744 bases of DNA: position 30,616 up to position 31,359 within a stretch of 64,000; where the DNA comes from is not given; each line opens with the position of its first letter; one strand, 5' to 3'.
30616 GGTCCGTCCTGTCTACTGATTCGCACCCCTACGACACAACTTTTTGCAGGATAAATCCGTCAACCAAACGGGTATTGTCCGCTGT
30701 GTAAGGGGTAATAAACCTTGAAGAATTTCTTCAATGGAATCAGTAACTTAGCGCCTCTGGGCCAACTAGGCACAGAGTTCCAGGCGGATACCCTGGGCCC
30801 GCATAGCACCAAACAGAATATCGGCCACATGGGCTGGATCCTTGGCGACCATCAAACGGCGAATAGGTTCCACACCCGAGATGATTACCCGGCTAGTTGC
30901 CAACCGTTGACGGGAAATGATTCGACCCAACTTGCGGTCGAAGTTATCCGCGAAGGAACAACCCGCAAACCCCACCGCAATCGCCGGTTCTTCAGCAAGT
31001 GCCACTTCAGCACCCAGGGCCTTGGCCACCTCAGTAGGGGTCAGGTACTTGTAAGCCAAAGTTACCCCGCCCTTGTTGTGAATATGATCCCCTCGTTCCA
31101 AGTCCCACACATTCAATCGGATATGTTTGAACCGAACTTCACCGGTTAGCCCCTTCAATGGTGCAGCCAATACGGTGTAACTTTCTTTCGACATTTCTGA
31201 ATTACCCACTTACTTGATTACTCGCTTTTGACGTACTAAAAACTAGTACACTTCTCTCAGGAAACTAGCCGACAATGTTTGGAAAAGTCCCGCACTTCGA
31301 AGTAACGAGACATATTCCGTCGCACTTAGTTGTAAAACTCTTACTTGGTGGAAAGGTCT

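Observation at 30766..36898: Flotillin-like SPFH operon divergent from a cluster of 7-8 translationally coupled small TM proteins plus a HicA-like gene, sharing a palindromic control region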

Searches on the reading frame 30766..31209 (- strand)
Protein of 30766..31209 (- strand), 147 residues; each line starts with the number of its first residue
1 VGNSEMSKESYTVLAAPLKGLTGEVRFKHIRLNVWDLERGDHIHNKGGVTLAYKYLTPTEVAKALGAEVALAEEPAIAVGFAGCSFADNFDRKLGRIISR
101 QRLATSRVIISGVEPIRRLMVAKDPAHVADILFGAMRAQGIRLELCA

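Call 5: search_protein_families(library=pfam, proteins=[window:30766-31209:-], max_evalue=0.1)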
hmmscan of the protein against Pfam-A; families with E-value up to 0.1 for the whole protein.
window:30766-31209:- (147 aa): 0 families

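Call 7: search_protein_families(library=phrogs, proteins=[window:30766-31209:-], max_evalue=0.01)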
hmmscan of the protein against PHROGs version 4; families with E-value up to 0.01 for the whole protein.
window:30766-31209:- (147 aa): 0 families

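Call 33: search_protein_families(library=padloc, proteins=[window:30766-31209:-], max_evalue=0.01)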
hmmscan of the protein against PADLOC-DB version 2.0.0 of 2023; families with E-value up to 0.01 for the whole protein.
window:30766-31209:- (147 aa): 0 families

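Call 62: search_protein_families(library=ncbifam, proteins=[window:30766-31209:-], max_evalue=0.1)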
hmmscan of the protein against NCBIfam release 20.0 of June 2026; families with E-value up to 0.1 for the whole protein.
window:30766-31209:- (147 aa): 0 families
